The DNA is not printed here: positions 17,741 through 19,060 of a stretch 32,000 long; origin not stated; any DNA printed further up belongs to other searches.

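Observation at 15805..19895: Three-gene operon: ThiF-nitroreductase fusion, Zn-ribbon PP-loop ATPase and SDR, with no visible carrier or precursor gene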

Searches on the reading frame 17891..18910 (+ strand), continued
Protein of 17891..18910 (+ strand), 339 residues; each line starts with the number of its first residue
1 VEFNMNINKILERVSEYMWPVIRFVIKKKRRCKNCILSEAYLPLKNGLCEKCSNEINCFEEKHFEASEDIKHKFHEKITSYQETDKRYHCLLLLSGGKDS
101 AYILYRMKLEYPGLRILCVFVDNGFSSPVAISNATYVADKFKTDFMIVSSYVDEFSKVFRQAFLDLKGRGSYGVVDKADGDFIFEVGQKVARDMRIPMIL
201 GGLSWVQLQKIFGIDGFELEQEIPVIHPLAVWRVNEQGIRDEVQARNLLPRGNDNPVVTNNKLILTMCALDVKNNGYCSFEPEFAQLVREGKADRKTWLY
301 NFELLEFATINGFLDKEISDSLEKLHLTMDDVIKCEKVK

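Call 45: fold_search(model_id=the predicted structure, library=pdb)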
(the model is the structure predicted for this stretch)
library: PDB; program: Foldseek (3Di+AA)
matches with E <= 10: 1512; with E <= 0.001: 191
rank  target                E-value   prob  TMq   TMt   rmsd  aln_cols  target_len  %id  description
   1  8wex_A                5.3e-09  1.00  0.53  0.48   9.2       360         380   17  Crystal structure of N-acetyl sugar amidotransferase from Legionella pneumophila (released 2024-05-22)
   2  8wex_B                6.2e-09  1.00  0.53  0.47   9.5       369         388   16  Crystal structure of N-acetyl sugar amidotransferase from Legionella pneumophila (released 2024-05-22)
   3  8cp4_A                4.4e-07  1.00  0.34  0.43   6.1       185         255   22  [4Fe-4S] cluster containing LarE in complex with AMP (released 2024-01-31)
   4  8cp3_B                8.8e-07  1.00  0.33  0.43  13.0       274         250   17  Apo-LarE in complex with AMP-PNP (released 2024-01-31)
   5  8cp3_A                1.4e-06  1.00  0.32  0.42   6.8       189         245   17  Apo-LarE in complex with AMP-PNP (released 2024-01-31)
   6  5mko_B                1.5e-06  1.00  0.42  0.46  16.1       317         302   19  [2Fe-2S] cluster containing TtuA in complex with AMP. (released 2017-06-14)
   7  8cnz_A                1.9e-06  1.00  0.34  0.43   6.3       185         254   20  mmLarE-[4Fe-4S] phased by Fe-SAD (released 2024-01-31)
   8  8cnz_F                2.1e-06  1.00  0.34  0.44   6.3       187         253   20  mmLarE-[4Fe-4S] phased by Fe-SAD (released 2024-01-31)
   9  5mkp                  2.1e-06  1.00  0.42  0.45  16.0       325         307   19  Non redox thiolation in transfer RNAs occuring via sulfur activation by a [4Fe-4S] cluster (released 2017-06-14)
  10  8cnz_E                2.3e-06  1.00  0.33  0.42   6.9       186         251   20  mmLarE-[4Fe-4S] phased by Fe-SAD (released 2024-01-31)
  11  8cnz_D                2.6e-06  1.00  0.37  0.46   5.2       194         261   18  mmLarE-[4Fe-4S] phased by Fe-SAD (released 2024-01-31)
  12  5gha_C                2.6e-06  1.00  0.38  0.41  12.0       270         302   13  Sulfur Transferase TtuA in complex with Sulfur Carrier TtuB (released 2017-05-03)
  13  5gha_B                2.6e-06  1.00  0.40  0.43  12.6       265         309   15  Sulfur Transferase TtuA in complex with Sulfur Carrier TtuB (released 2017-05-03)
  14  5mko_A                3.2e-06  1.00  0.42  0.45  16.0       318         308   19  [2Fe-2S] cluster containing TtuA in complex with AMP. (released 2017-06-14)
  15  6scy_A                3.6e-06  1.00  0.40  0.45  16.3       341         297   13  U34-tRNA thiolase NcsA from Methanococcus maripaludis with its [4Fe-4S] cluster (released 2020-08-26)
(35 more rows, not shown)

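Call 52: search_protein_families(library=pfam, alignment_id=A2, max_evalue=0.00001)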
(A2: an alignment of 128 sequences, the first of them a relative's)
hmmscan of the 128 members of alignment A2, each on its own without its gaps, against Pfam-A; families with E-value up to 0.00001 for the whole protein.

A. member 1, L003:3190-3804:+ (205 aa): 0 families

B. families by the number of members that match (of 128 scanned): 145 families (the first 25 are shown)
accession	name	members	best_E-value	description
PF21926.2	FeeM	6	6.2e-42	N-acyl amino acid synthase FeeM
PF00158.32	Sigma54_activat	5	1e-71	Sigma-54 interaction domain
PF14532.12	Sigma54_activ_2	5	4.3e-25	Sigma-54 interaction domain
PF25601.1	AAA_lid_14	5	6.3e-23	AAA+ ATPase lid domain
PF13847.12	Methyltransf_31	4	2.5e-20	Methyltransferase domain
PF07728.20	AAA_5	4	3.1e-13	AAA domain (dynein-related subfamily)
PF00899.27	ThiF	3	7e-47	ThiF family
PF00005.33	ABC_tran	3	1.6e-35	ABC transporter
PF13649.12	Methyltransf_25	3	2.9e-24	Methyltransferase domain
PF08241.18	Methyltransf_11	3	6e-24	Methyltransferase domain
PF00198.28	2-oxoacid_dh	3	3.5e-23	2-oxoacid dehydrogenases acyltransferase (catalytic domain)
PF13489.12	Methyltransf_23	3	1.4e-21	Methyltransferase domain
PF02687.27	FtsX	3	4e-18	FtsX-like permease C-terminal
PF06722.18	EryCIII-like_C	3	1.5e-15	Erythromycin biosynthesis protein CIII-like, C-terminal domain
PF08242.18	Methyltransf_12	3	3e-14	Methyltransferase domain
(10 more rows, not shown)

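Call 61: search_protein_families(library=pfam, proteins=[L037:3643-6021:+, L076:7986-10082:+, L027:6553-7851:+, L027:9124-10953:+, L053:7609-9282:+, L060:7663-7947:+, L013:6973-7770:+, L012:3692-4477:+, L015:6255-7517:+], max_evalue=0.001)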
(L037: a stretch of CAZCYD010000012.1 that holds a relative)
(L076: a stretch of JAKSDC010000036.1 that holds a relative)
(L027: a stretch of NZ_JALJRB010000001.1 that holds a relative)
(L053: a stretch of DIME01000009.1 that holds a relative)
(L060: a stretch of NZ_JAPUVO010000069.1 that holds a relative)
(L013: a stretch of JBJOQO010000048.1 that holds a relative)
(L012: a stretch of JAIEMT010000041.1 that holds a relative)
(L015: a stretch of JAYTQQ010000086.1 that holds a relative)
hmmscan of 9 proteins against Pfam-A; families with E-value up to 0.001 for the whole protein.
L037:3643-6021:+ (793 aa): 6 families
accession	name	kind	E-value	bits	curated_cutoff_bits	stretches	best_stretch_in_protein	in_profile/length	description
PF07993.18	NAD_binding_4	-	2.6e-41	141.9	20.1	1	10-252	1-258/258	Male sterility protein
PF01370.27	Epimerase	-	5e-13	49.5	20.9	1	8-254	1-223/240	NAD dependent epimerase/dehydratase family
PF16363.11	GDP_Man_Dehyd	-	7.1e-05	22.8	27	1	10-106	2-93/332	GDP-mannose 4,6 dehydratase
PF00106.31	adh_short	-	0.0002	21.4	26.6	1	8-125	3-110/195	short chain dehydrogenase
PF01073.25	3Beta_HSD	-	0.00026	20.5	22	1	10-183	2-157/280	3-beta hydroxysteroid dehydrogenase/isomerase family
PF05368.20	NmrA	-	0.00046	20.3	27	1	7-94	4-75/298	NmrA-like family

L076:7986-10082:+ (699 aa): 3 families
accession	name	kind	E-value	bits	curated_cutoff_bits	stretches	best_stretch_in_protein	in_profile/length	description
PF00975.26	Thioesterase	-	1.3e-18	68.5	26.4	1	467-571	3-109/226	Thioesterase domain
PF12697.13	Abhydrolase_6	-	6.8e-05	24.1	26.3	1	499-685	36-215/217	Alpha/beta hydrolase family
PF24167.1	DUF7411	-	7e-05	22.9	28.7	1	70-139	5-70/194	Family of unknown function (DUF7411)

L027:6553-7851:+ (433 aa): 1 family
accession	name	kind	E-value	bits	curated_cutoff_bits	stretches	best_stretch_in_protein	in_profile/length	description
PF21926.2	FeeM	-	6.5e-40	136.9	27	1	52-211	1-158/158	N-acyl amino acid synthase FeeM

L027:9124-10953:+ (610 aa): 2 families
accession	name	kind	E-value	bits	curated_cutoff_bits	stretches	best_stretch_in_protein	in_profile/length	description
PF00501.34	AMP-binding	-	5.8e-48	164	29.9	1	15-414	4-380/384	AMP-binding enzyme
PF23562.2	AMP-binding_C_3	-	1.3e-06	29.2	20.8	1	449-573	3-122/124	AMP-binding enzyme C-terminal domain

L053:7609-9282:+ (558 aa): 1 family
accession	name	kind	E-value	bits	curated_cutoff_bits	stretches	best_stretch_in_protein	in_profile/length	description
PF01565.28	FAD_binding_4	-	4.5e-28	98.1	26.4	1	56-196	1-139/139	FAD binding domain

L060:7663-7947:+ (95 aa): 1 family
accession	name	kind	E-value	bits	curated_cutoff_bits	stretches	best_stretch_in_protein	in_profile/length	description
PF00076.28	RRM_1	-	3e-05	24.2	20.7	1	22-87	1-68/70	RNA recognition motif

L013:6973-7770:+ (266 aa): 1 family
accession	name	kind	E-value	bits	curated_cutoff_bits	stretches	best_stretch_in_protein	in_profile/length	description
PF07589.16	PEP-CTERM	-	7.6e-06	26.2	20.7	1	239-263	1-24/24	PEP-CTERM motif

L012:3692-4477:+ (262 aa): 2 families
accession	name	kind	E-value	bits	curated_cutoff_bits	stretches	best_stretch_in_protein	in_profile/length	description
PF12833.13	HTH_18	-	8.1e-18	64.9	33.6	1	176-251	1-77/80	Helix-turn-helix domain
PF00165.29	HTH_AraC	-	3.4e-12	46.6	26.6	1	163-204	1-42/42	Bacterial regulatory helix-turn-helix proteins, AraC family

L015:6255-7517:+ (421 aa): 3 families
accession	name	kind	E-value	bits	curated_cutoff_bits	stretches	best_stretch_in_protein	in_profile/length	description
PF13641.12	Glyco_tranf_2_3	-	1.4e-10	42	27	1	54-281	1-220/230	Glycosyltransferase like family 2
PF00535.33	Glycos_transf_2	-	4e-07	30.6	23.3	1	59-197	3-125/168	Glycosyl transferase family 2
PF13506.12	Glyco_transf_21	-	5.7e-07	29.6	21.7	1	123-274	5-155/174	Glycosyl transferase family 21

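Call 65: search_protein_families(library=padloc, proteins=[window:17903-18907:+], max_evalue=0.001)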
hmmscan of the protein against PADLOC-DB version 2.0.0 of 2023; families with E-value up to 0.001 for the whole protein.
window:17903-18907:+ (335 aa): 0 families

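Call 70: search_protein_representatives(alignment_id=A1)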
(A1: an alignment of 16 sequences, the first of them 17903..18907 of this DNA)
Query: 16 sequences, 335 profile positions. Proteins with E-value up to 0.001 (for the whole library): 3267; up to 1e-10: 1353; up to 1e-30: 171. The best 150 are listed.
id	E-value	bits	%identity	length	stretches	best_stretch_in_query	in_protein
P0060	1.9e-145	500.5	-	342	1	1-334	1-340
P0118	5.0e-141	485.9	-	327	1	1-332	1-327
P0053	1.3e-125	435.2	-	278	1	61-333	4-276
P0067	2.7e-125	434.2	-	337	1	2-334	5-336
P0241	9.0e-110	383.2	-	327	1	1-331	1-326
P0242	2.2e-103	362.2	-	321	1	5-333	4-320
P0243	5.7e-103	360.8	-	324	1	1-331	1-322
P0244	5.4e-98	344.4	-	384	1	3-330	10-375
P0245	2.9e-97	342.0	-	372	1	4-327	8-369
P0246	2.4e-93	329.1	-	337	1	4-327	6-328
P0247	2.2e-92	326.0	-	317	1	1-333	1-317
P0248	4.9e-92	324.9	-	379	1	4-331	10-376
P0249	3.1e-90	318.9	-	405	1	7-331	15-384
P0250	1.2e-89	317.0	-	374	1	2-333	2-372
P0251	1.3e-89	316.9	-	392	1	3-331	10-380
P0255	4.1e-87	308.7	-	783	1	5-330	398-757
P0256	6.5e-87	308.0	-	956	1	6-331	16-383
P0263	4.1e-85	302.1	-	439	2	71-333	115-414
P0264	8.0e-85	301.1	-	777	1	5-329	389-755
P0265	1.0e-84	300.8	-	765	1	5-331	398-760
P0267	1.8e-83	296.7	-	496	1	6-331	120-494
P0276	2.4e-80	286.4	-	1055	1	7-330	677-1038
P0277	1.3e-79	284.0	-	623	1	7-331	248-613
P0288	1.8e-76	273.6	-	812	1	7-330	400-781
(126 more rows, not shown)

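Call 71: search_protein_families(library=pfam, proteins=[P0276, P0277, P0256, P0255, P0264, P0265, P0288, P0267, P0263], max_evalue=0.001)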
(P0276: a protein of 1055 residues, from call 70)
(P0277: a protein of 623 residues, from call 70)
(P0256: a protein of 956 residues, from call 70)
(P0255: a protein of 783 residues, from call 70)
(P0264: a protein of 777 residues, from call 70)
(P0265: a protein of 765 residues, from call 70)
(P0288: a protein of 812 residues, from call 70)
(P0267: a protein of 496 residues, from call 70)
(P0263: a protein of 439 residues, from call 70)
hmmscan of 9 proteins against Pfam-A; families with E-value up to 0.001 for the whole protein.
P0276 (1055 aa): 6 families
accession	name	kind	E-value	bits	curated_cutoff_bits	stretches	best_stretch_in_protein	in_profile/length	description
PF07993.18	NAD_binding_4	-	9e-55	186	20.1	1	306-541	1-258/258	Male sterility protein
PF00550.31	PP-binding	-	8.4e-13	48.8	20.8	1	196-258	3-67/67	Phosphopantetheine attachment site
PF01370.27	Epimerase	-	4.1e-10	39.9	20.9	1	304-491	1-169/240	NAD dependent epimerase/dehydratase family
PF13193.12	AMP-binding_C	-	3e-09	38.1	24.5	1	80-154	2-76/76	AMP-binding enzyme C-terminal domain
PF01073.25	3Beta_HSD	-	0.0002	20.9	22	1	386-479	62-160/280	3-beta hydroxysteroid dehydrogenase/isomerase family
PF06508.19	QueC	-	0.00088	19.3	22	0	760-819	2-59/210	Queuosine biosynthesis protein QueC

P0277 (623 aa): 1 family
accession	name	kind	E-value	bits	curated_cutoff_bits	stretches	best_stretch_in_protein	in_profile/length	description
PF07993.18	NAD_binding_4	-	1.8e-16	60.6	20.1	1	21-111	163-258/258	Male sterility protein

P0256 (956 aa): 2 families
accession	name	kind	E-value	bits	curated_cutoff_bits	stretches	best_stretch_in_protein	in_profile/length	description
PF00501.34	AMP-binding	-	3.2e-52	178.1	29.9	1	404-787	2-375/384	AMP-binding enzyme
PF23562.2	AMP-binding_C_3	-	2.3e-09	38.1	20.8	1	832-953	3-122/124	AMP-binding enzyme C-terminal domain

P0255 (783 aa): 5 families
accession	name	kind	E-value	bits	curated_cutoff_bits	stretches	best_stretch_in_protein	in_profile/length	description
PF07993.18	NAD_binding_4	-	5.6e-41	140.8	20.1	1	6-242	1-257/258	Male sterility protein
PF01370.27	Epimerase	-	2.5e-12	47.2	20.9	1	5-203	2-183/240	NAD dependent epimerase/dehydratase family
PF06508.19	QueC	-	3.1e-05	24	22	1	478-553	2-73/210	Queuosine biosynthesis protein QueC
PF01073.25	3Beta_HSD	-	8.1e-05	22.2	22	1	5-195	1-184/280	3-beta hydroxysteroid dehydrogenase/isomerase family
PF24167.1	DUF7411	-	0.00084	19.4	28.7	0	477-549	2-69/194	Family of unknown function (DUF7411)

P0264 (777 aa): 3 families
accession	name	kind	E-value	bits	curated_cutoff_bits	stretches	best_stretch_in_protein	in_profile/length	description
PF07993.18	NAD_binding_4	-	4.3e-32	111.7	20.1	1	9-247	1-256/258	Male sterility protein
PF01370.27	Epimerase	-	9e-07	29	20.9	1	7-255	1-227/240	NAD dependent epimerase/dehydratase family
PF05368.20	NmrA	-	8.3e-05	22.8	27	1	6-98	4-83/298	NmrA-like family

P0265 (765 aa): 3 families
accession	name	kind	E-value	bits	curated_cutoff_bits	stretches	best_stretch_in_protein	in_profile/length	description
PF07993.18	NAD_binding_4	-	6.6e-40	137.3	20.1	1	6-243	1-258/258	Male sterility protein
PF01370.27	Epimerase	-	5.1e-09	36.3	20.9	1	4-196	1-176/240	NAD dependent epimerase/dehydratase family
PF24167.1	DUF7411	-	0.00093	19.3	28.7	0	478-546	2-72/194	Family of unknown function (DUF7411)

P0288 (812 aa): 3 families
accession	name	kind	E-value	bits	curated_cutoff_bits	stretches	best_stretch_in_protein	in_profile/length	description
PF07993.18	NAD_binding_4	-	3.4e-37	128.4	20.1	1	6-248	1-257/258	Male sterility protein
PF01370.27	Epimerase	-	2.5e-09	37.3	20.9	1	5-266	2-240/240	NAD dependent epimerase/dehydratase family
PF24167.1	DUF7411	-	4.9e-05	23.4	28.7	1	493-563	2-67/194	Family of unknown function (DUF7411)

P0267 (496 aa): 3 families
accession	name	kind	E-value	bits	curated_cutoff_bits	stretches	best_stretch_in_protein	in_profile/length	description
PF00076.28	RRM_1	-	3.9e-09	36.7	20.7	1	6-72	3-69/70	RNA recognition motif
PF06508.19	QueC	-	0.00028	20.9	22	1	210-286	2-74/210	Queuosine biosynthesis protein QueC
PF24167.1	DUF7411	-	0.0009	19.3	28.7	0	210-279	3-67/194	Family of unknown function (DUF7411)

P0263 (439 aa): 0 families

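Call 76: search_protein_families(library=pfam, proteins=[L027:23-1489:+, L027:1592-3667:-, L027:3697-5448:-, L027:5547-6212:-, L027:7959-9113:+, L027:10971-11966:-, L027:12064-14595:-, L027:14775-16301:+, L027:16426-16968:+], max_evalue=0.0001)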
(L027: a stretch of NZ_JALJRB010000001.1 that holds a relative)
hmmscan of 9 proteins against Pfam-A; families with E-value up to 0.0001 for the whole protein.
L027:23-1489:+ (489 aa): 1 family
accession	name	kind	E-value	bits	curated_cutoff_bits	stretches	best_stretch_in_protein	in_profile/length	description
PF03109.22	ABC1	-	1.3e-63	214.8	22.9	1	34-273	1-241/244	ABC1 atypical kinase-like domain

L027:1592-3667:- (691 aa): 8 families
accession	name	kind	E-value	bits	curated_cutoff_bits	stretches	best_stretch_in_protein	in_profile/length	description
PF01653.23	DNA_ligase_aden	-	1.4e-82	277.5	27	1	95-344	2-253/253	NAD-dependent DNA ligase adenylation domain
PF03120.22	DNA_ligase_OB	-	5.1e-31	106.8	32.9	1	348-418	2-72/79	NAD-dependent DNA ligase OB-fold domain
PF12826.13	HHH_2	-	1.7e-25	89.4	27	1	534-597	1-64/64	Helix-hairpin-helix motif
PF00533.33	BRCT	-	7.8e-15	55.3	21.3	1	615-688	2-76/78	BRCA1 C Terminus (BRCT) domain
PF14520.12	HHH_5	-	6.8e-14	52.5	27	1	473-525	5-56/57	Helix-hairpin-helix domain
PF22745.1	Nlig-Ia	-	3.6e-07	31.2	27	1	35-81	6-52/92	DNA ligase-like, N-terminal NAD+-binding domain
PF00633.29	HHH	-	4e-06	26.8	24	0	559-587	2-30/30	Helix-hairpin-helix motif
PF12738.14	PTCB-BRCT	-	9.2e-05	22.8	22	0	631-681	9-59/63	twin BRCT domain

L027:3697-5448:- (583 aa): 5 families
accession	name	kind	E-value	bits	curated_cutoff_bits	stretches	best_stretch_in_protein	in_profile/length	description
PF14716.13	HHH_8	-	1.1e-23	83.8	30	1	14-89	2-73/73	Helix-hairpin-helix domain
PF14791.11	DNA_pol_B_thumb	-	3.4e-22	78.5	25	1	267-327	1-63/63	DNA polymerase beta thumb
PF14520.12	HHH_5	-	1.4e-13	51.6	27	1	105-161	3-57/57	Helix-hairpin-helix domain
PF02811.25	PHP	-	2e-08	35.2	26.4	1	352-457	1-98/164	PHP domain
PF14792.12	DNA_pol_B_palm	-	1.9e-07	31.7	25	1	174-228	6-61/113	DNA polymerase beta palm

L027:5547-6212:- (221 aa): 3 families
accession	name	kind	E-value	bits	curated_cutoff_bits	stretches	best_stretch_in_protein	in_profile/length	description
PF00072.30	Response_reg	-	1.6e-25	89.8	30.2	1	8-119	1-110/111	Response regulator receiver domain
PF00196.25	GerE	-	4.2e-18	65.2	23.5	1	156-211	2-57/57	Bacterial regulatory proteins, luxR family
PF08281.18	Sigma70_r4_2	-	8.4e-05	22.6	25.7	0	158-193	12-48/54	Sigma-70, region 4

L027:7959-9113:+ (385 aa): 0 families

L027:10971-11966:- (331 aa): 0 families

L027:12064-14595:- (843 aa): 9 families
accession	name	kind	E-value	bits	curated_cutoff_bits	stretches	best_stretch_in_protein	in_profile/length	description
PF20969.2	MASE11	-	7.3e-42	143.6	27.3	1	32-199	1-168/168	MASE11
PF02518.31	HATPase_c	-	3.5e-25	89.1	26.4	1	581-700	2-110/111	Histidine kinase-, DNA gyrase B-, and HSP90-like ATPase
PF00072.30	Response_reg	-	4.3e-23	82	30.2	1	722-832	1-109/111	Response regulator receiver domain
PF08447.18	PAS_3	-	2.3e-14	53.9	25.6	1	242-321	3-81/89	PAS fold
PF13426.13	PAS_9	-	1.3e-10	41.9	27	1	234-334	6-103/103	PAS domain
PF00512.31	HisKA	-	9.1e-10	38.9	26.9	1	476-538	3-64/66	His Kinase A (phospho-acceptor) domain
PF08448.16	PAS_4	-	7.1e-09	36.3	23.1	0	234-336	11-109/110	PAS fold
PF13188.13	PAS_8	-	6.4e-06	26.3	21.8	0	347-400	1-53/65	PAS domain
PF00989.32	PAS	-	2.8e-05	24.5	22.6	0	234-324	17-105/113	PAS fold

L027:14775-16301:+ (509 aa): 6 families
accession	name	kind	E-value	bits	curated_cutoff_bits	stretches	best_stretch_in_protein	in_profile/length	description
PF13447.11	Multi-haem_cyto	-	2.2e-24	86.6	21.9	1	234-311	96-175/269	Seven times multi-haem cytochrome CxxCH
PF13435.11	Cytochrome_C554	-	4.8e-09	37.5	20.8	0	255-329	1-75/84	Cytochrome c554 and c-prime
PF14522.11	Cytochrome_C7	-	5.9e-07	29.6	24.8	0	91-136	12-54/67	Cytochrome c7 and related cytochrome c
PF09699.15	Paired_CXXCH_1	-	4.1e-06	26.8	20.6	0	234-261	7-37/41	Doubled CXXCH motif (Paired_CXXCH_1)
PF14537.11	Cytochrom_c3_2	-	3.1e-05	24.8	25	0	93-134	27-68/79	Cytochrome c3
PF22113.1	Mtrc-MtrF_II-IV_dom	-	4.5e-05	23.5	30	0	380-402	147-172/176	Outer membrane cytochrome MtrC/MtrF-like, domains II/IV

L027:16426-16968:+ (181 aa): 0 families

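Call 78: find_encoding_contigs(protein=P0276, flank=8000, max_places=2)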
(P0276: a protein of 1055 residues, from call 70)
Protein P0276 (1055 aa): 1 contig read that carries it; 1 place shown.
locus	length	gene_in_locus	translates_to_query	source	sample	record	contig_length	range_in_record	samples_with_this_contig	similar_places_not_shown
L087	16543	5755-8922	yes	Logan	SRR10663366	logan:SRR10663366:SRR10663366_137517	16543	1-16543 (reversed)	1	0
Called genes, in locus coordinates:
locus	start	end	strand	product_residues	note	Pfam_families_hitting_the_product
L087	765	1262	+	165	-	PF00501:AMP-binding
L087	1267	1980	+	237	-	PF00501:AMP-binding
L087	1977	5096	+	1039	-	PF00501:AMP-binding, PF00550:PP-binding, PF00668:Condensation, PF00501:AMP-binding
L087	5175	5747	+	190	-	PF00501:AMP-binding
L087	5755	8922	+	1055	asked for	PF13193:AMP-binding_C, PF00550:PP-binding, PF01370:Epimerase, PF07993:NAD_binding_4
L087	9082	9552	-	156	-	PF06220:zf-U1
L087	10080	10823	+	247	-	PF06966:DUF1295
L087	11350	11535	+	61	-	-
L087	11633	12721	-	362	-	PF00154:RecA_N, PF08423:Rad51, PF06745:ATPase, PF00154:RecA_N, PF21096:RecA_C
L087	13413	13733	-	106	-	-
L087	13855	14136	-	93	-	-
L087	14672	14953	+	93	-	-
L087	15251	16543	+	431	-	?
